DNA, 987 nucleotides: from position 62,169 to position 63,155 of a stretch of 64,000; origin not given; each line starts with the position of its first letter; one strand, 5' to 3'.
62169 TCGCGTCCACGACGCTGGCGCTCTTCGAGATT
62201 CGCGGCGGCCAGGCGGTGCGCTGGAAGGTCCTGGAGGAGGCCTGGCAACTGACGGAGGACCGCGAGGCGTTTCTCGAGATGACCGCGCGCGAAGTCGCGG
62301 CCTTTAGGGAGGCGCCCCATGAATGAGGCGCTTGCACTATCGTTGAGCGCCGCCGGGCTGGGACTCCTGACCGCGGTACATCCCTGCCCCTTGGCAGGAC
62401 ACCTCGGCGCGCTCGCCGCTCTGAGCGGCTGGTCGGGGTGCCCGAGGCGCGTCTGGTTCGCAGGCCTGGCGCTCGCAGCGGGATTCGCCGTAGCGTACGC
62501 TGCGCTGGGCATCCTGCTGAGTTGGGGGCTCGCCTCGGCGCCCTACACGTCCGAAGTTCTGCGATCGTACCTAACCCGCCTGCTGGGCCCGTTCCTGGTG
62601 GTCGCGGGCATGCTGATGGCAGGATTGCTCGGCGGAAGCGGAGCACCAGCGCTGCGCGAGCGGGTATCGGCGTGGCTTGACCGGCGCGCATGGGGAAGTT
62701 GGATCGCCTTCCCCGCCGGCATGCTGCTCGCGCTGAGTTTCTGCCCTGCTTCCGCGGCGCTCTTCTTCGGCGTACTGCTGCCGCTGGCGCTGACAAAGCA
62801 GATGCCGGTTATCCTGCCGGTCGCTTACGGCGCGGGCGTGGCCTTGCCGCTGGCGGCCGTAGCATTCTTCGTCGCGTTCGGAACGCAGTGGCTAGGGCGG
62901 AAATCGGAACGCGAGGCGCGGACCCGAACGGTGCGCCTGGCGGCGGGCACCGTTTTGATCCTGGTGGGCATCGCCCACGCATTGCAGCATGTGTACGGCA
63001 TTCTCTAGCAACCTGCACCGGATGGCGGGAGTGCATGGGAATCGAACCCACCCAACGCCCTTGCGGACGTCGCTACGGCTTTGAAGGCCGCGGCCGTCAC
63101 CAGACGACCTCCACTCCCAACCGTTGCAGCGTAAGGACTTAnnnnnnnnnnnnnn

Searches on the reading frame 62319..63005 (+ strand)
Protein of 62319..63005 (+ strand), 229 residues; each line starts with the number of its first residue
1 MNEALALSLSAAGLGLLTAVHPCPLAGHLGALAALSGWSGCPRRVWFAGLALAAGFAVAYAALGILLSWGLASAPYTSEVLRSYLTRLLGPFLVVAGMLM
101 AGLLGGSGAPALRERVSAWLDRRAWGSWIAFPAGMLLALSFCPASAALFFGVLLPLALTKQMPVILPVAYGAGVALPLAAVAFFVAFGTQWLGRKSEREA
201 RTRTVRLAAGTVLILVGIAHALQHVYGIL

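Call 6: search_protein_families(library=pfam, proteins=[window:62319-63005:+], max_evalue=0.01)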
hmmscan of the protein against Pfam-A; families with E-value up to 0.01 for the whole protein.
window:62319-63005:+ (229 aa): 1 family
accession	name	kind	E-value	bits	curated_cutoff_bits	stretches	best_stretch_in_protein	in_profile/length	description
PF01810.24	LysE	-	2.7e-05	24.2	25.6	1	44-220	21-189/193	LysE type translocator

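Call 8: find_encoding_contigs(protein=window:62319-63005:+, flank=10000, max_places=10)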
Protein window:62319-63005:+ (229 aa): 12 contigs read that carry it; 10 places shown.
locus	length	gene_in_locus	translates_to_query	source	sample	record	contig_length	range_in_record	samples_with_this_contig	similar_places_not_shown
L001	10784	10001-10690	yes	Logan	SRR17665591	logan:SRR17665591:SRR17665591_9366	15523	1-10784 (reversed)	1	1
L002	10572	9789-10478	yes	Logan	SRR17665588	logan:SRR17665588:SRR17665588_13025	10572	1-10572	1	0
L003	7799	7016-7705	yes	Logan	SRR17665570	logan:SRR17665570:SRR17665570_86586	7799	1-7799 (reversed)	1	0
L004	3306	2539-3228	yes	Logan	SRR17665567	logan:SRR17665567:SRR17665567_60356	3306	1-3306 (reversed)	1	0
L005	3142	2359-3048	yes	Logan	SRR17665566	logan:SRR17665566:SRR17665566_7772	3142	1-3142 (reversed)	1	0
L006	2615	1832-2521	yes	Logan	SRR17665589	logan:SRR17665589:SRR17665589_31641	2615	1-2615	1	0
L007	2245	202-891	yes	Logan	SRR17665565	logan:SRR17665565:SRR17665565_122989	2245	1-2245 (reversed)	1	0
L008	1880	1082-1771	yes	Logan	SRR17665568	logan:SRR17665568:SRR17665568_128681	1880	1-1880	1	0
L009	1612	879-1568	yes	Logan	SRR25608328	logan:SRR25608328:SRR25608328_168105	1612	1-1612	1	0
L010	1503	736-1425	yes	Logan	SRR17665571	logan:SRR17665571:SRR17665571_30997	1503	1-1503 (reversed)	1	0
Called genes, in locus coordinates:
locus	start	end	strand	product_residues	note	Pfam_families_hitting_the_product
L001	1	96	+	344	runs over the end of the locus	-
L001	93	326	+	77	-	-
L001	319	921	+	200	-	PF12838:Fer4_7 (faint), PF00037:Fer4 (faint), PF12837:Fer4_6 (faint)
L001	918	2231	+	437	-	PF12801:Fer4_5, PF12837:Fer4_6 (faint), PF12838:Fer4_7 (faint), PF13237:Fer4_10 (faint), PF13187:Fer4_9 (faint), PF12801:Fer4_5, PF00037:Fer4 (weak)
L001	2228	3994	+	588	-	PF13360:PQQ_2, PF13570:Beta-prop_ACSF4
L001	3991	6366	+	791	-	PF01257:2Fe-2S_thioredx, PF01512:Complex1_51K, PF10531:SLBB (weak), PF22461:SLBB_2 (weak), PF10589:NADH_4Fe-4S, PF12838:Fer4_7 (weak), PF14697:Fer4_21, PF00037:Fer4 (weak)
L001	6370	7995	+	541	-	PF13510:Fer2_4, PF14691:Fer4_20, PF00890:FAD_binding_2 (faint), PF01266:DAO, PF01593:Amino_oxidase (weak), PF07992:Pyr_redox_2 (weak), PF13450:NAD_binding_8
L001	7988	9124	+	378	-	PF00266:Aminotran_5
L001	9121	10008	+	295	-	-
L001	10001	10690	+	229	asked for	-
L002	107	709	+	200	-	PF12838:Fer4_7 (faint), PF00037:Fer4 (faint), PF12837:Fer4_6 (faint)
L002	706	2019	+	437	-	PF12801:Fer4_5, PF12837:Fer4_6 (faint), PF12838:Fer4_7 (faint), PF13237:Fer4_10 (faint), PF13187:Fer4_9 (faint), PF12801:Fer4_5, PF00037:Fer4 (weak)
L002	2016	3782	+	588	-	PF13360:PQQ_2, PF13570:Beta-prop_ACSF4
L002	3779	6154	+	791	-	PF01257:2Fe-2S_thioredx, PF01512:Complex1_51K, PF10531:SLBB (weak), PF22461:SLBB_2 (weak), PF10589:NADH_4Fe-4S, PF12838:Fer4_7 (weak), PF14697:Fer4_21, PF00037:Fer4 (weak)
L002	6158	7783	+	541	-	PF13510:Fer2_4, PF14691:Fer4_20, PF00890:FAD_binding_2 (faint), PF01266:DAO, PF01593:Amino_oxidase (weak), PF07992:Pyr_redox_2 (weak), PF13450:NAD_binding_8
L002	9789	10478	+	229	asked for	-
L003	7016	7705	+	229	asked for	-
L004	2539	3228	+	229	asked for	-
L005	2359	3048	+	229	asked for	-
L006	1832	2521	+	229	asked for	-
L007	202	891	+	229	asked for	-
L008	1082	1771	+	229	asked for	-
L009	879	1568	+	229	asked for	-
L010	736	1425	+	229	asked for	-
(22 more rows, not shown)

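Call 95: search_protein_families(library=ncbifam, proteins=[window:62319-63005:+, L001:3991-6366:+, L001:2228-3994:+, L001:918-2231:+, L001:319-921:+, L001:93-326:+], max_evalue=0.00001)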
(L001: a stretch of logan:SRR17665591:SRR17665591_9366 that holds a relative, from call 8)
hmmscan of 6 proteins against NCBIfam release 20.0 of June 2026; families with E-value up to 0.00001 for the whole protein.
window:62319-63005:+ (229 aa): 1 family
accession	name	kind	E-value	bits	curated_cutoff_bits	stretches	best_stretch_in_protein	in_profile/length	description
NF040495.1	tranport_ArsG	equivalog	7.5e-47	159.6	200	1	7-223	6-223/225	aromatic aminobenezylarsenical efflux permease ArsG family transporter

L001:3991-6366:+ (791 aa): 28 families (the best 25 are shown)
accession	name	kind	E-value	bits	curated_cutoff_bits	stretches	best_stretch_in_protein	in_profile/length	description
TIGR01959.1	nuoF_fam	equivalog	5.8e-126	420.2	558.65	1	324-721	9-409/410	NADH-quinone oxidoreductase subunit NuoF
NF010120.0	PRK13596.1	equivalog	2e-98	329.8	389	1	327-722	18-417/433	NADH-quinone oxidoreductase subunit NuoF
NF008436.0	PRK11278.1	equivalog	7.2e-93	311.9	749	1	323-725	21-429/448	NADH-quinone oxidoreductase subunit NuoF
NF005722.0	PRK07539.1-2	equivalog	8.1e-41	139.7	141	1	23-167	13-156/157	NADH-quinone oxidoreductase subunit NuoE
NF004638.0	PRK05988.1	equivalog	7.1e-32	110.4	198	1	19-168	10-158/159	formate dehydrogenase subunit gamma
TIGR01958.1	nuoE_fam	subfamily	2.6e-31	108.7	142.4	1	32-166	13-146/148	NADH-quinone oxidoreductase subunit NuoE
NF005721.0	PRK07539.1-1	equivalog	8.4e-30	104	308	1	23-179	34-189/292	NADH-quinone oxidoreductase subunit NuoE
NF005747.0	PRK07571.1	equivalog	4.2e-29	101.4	224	1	24-168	26-169/173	bidirectional hydrogenase complex protein HoxE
NF005725.0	PRK07539.1-5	equivalog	7.2e-26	90.9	220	1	32-168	36-172/174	NADH-quinone oxidoreductase subunit NuoE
NF005724.0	PRK07539.1-4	equivalog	1.1e-24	87.5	280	1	31-183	36-186/240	NADH-quinone oxidoreductase subunit NuoE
NF009040.0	PRK12373.1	equivalog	6.7e-21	75.4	514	1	31-180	33-182/400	NADH-quinone oxidoreductase subunit E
NF005723.0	PRK07539.1-3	equivalog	1.9e-16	60.3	226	1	37-148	26-136/158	NADH-quinone oxidoreductase subunit NuoE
NF005415.0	PRK06991.1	equivalog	1.8e-11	44.2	281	1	741-789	85-133/284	electron transport complex subunit RsxB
TIGR01944.1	rnfB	subfamily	1.8e-11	43.9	68.7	1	740-790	112-162/190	RnfABCDGE type electron transport complex subunit B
NF003454.1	PRK05035.1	equivalog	5.5e-10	38.4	345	1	345-598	118-335/556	electron transport complex subunit RsxC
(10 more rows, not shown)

L001:2228-3994:+ (588 aa): 4 families
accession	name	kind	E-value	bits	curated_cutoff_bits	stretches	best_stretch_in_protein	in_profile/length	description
TIGR03300.1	assembly_YfgL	equivalog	3.4e-22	78.7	285.2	2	302-428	57-172/377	outer membrane protein assembly factor BamB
NF008351.0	PRK11138.1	equivalog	2.3e-18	65.8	423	1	436-554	250-363/394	outer membrane protein assembly factor BamB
TIGR03075.1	PQQ_enz_alc_DH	subfamily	1.9e-08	33.4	480.05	1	245-384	63-198/530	PQQ-dependent dehydrogenase, methanol/ethanol family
TIGR04528.1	acido_non_PQQ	subfamily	2.5e-06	26.6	650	0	314-417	395-492/493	acido-empty-quinoprotein group A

L001:918-2231:+ (437 aa): 7 families
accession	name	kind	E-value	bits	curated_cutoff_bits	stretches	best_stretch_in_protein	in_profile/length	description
TIGR02163.1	napH_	subfamily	1.2e-12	47.9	213.05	1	127-269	68-215/255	NapH/MauN family ferredoxin-type protein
NF007013.0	PRK09477.1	equivalog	9.9e-11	41.2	234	1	128-269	92-238/286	quinol dehydrogenase ferredoxin subunit NapH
NF046105.1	TransRegNosR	equivalog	1.3e-10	40.2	1000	1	56-275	411-647/680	transcriptional regulator NosR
NF040864.1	HgcB_ferredoxin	equivalog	5.7e-08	32.5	99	0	225-281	18-70/93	mercury methylation ferredoxin HgcB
NF058577.1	FdxA_fam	equivalog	5.6e-07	29.7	65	0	229-271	15-52/52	4Fe-4S ferredoxin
TIGR01971.1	NuoI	subfamily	2.4e-06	27.1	113.05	0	396-421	70-95/121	NADH-quinone oxidoreductase, chain I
NF006221.0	PRK08348.1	subfamily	3.6e-06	26.7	124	0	224-273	47-93/136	NADH-plastoquinone oxidoreductase subunit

L001:319-921:+ (200 aa): 1 family
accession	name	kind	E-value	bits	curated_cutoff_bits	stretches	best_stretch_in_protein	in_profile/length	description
NF058577.1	FdxA_fam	equivalog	1.3e-07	31.7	65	0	106-149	11-49/52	4Fe-4S ferredoxin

L001:93-326:+ (77 aa): 0 families

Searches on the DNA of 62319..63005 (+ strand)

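Call 96: search_rna_families(sources=[L007, L024, L023], threshold=gathering)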
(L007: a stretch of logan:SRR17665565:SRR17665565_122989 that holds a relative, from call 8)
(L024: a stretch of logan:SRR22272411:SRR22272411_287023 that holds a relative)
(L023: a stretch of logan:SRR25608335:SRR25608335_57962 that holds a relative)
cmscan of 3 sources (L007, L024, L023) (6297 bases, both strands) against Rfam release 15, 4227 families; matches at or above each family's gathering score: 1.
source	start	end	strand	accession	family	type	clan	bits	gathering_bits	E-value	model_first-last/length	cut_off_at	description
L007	910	1001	-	RF01852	tRNA-Sec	Gene; tRNA;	CL00001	72.8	47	5.3e-14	1-91/91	no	Selenocysteine transfer RNA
